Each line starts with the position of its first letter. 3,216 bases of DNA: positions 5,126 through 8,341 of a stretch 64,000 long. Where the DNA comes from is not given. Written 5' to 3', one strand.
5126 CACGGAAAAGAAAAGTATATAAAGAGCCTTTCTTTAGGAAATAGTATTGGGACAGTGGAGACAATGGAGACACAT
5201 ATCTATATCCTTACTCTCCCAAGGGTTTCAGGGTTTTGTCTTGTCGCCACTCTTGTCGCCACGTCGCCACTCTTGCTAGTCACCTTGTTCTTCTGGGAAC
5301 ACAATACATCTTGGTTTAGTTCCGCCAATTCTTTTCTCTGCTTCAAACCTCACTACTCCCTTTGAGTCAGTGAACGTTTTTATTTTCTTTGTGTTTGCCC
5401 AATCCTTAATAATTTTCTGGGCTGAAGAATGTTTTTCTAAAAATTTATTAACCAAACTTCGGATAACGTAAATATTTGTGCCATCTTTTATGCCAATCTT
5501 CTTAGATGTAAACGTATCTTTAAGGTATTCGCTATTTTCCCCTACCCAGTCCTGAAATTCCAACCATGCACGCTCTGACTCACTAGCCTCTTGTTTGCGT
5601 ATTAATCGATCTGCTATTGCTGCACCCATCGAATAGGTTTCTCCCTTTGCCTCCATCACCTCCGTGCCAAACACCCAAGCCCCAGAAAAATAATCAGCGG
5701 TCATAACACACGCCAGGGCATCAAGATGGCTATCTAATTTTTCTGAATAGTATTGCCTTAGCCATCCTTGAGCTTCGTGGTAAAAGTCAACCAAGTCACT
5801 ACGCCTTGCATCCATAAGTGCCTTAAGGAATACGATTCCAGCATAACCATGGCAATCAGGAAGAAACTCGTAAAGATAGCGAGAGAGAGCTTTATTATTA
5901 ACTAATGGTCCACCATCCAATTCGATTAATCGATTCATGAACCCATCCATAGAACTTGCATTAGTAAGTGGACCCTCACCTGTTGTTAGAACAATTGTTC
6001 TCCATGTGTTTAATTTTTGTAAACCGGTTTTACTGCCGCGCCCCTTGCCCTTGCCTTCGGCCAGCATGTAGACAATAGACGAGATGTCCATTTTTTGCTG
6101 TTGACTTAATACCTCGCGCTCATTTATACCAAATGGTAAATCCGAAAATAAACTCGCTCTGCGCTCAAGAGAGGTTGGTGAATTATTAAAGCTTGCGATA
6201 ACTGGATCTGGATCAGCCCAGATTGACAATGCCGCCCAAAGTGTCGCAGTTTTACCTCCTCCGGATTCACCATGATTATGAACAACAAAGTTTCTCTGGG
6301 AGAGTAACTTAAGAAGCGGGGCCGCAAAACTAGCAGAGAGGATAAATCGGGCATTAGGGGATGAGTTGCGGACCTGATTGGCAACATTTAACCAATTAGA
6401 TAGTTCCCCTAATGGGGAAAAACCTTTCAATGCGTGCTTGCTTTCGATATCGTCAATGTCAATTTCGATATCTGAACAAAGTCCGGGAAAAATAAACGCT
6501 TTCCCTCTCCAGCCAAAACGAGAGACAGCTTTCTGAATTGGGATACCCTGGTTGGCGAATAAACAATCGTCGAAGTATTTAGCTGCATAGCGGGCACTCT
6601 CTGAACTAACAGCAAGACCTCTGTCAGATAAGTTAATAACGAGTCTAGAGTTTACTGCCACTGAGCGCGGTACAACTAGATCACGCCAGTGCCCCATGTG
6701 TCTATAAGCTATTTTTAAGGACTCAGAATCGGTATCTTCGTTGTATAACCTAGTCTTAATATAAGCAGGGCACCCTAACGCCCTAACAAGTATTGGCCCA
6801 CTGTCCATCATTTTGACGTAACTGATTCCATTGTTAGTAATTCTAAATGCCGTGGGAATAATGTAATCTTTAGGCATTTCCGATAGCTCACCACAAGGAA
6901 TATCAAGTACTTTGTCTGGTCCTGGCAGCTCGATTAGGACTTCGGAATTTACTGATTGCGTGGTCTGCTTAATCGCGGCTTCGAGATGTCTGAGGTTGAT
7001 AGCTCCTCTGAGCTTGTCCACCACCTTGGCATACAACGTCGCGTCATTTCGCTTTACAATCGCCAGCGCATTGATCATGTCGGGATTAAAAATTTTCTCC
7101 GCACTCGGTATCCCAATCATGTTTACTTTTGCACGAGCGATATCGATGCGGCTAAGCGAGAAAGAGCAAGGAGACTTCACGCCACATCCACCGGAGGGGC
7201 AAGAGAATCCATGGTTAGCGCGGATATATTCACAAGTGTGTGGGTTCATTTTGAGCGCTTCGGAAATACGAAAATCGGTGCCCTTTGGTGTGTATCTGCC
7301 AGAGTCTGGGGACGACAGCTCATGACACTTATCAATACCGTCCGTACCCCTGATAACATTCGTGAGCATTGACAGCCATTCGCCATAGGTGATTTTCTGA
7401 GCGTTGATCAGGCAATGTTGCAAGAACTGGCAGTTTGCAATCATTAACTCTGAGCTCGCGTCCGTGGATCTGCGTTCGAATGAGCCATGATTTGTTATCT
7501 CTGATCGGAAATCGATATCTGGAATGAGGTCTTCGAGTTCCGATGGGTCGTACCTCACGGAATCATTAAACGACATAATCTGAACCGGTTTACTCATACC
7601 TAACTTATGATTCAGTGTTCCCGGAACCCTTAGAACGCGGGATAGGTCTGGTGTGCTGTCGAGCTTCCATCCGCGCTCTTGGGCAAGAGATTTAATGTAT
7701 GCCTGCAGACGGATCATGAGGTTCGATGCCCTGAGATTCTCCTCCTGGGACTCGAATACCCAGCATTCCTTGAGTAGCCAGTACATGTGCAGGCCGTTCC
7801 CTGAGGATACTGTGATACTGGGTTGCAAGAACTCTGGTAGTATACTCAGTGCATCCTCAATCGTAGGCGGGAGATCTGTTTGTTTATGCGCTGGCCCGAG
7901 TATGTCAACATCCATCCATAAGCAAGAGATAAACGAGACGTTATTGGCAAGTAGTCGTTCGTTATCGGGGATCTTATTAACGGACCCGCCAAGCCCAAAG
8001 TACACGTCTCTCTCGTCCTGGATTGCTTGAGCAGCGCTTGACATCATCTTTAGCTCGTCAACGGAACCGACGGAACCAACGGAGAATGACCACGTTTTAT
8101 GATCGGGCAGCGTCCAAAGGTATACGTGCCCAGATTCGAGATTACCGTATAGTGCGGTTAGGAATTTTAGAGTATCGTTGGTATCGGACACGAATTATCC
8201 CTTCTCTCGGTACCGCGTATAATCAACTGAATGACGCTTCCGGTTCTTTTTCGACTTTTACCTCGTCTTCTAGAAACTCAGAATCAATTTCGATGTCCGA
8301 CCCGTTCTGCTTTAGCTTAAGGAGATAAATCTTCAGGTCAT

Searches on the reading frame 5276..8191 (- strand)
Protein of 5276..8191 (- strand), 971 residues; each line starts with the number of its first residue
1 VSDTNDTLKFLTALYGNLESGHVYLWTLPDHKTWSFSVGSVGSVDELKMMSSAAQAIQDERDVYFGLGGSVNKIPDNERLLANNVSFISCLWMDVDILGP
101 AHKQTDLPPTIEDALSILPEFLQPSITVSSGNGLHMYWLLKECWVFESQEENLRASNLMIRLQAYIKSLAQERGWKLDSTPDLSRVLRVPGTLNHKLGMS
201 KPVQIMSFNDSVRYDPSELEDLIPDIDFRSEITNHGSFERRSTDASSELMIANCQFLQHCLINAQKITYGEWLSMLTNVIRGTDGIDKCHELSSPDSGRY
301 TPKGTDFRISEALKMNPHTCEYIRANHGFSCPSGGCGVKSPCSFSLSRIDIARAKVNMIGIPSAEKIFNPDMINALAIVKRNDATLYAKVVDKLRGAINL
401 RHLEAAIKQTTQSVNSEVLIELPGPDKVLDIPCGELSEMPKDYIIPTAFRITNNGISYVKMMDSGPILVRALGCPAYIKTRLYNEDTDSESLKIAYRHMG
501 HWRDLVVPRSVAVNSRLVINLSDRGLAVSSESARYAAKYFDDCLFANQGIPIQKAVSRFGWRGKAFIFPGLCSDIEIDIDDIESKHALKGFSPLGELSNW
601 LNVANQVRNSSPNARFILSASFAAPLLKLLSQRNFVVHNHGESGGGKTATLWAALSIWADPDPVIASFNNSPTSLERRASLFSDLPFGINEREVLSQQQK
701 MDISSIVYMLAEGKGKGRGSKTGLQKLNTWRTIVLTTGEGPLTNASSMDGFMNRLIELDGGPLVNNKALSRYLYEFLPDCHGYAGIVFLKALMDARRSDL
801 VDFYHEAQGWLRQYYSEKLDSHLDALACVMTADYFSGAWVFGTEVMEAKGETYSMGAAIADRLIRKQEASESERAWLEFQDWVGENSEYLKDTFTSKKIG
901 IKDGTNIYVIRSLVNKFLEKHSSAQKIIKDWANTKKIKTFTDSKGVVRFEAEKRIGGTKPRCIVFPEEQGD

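Call 23: search_protein_families(library=phrogs, proteins=[window:5276-8191:-], max_evalue=0.00001)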
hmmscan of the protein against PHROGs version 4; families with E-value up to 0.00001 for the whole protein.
window:5276-8191:- (971 aa): 5 families
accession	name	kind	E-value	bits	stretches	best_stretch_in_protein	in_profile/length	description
phrog_8841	-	DNA, RNA and nucleotide metabolism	1.2e-109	368.8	1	438-941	88-591/633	DNA primase/helicase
phrog_25314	-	unknown function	7.6e-28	98.2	2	517-757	492-745/1010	-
phrog_2478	-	DNA, RNA and nucleotide metabolism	4.8e-19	69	1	26-206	23-199/854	DNA polymerase/primase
phrog_1139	-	DNA, RNA and nucleotide metabolism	1e-14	54.5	1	554-852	448-769/895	DNA primase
phrog_3123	-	unknown function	1.2e-08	35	1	3-224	2-195/583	-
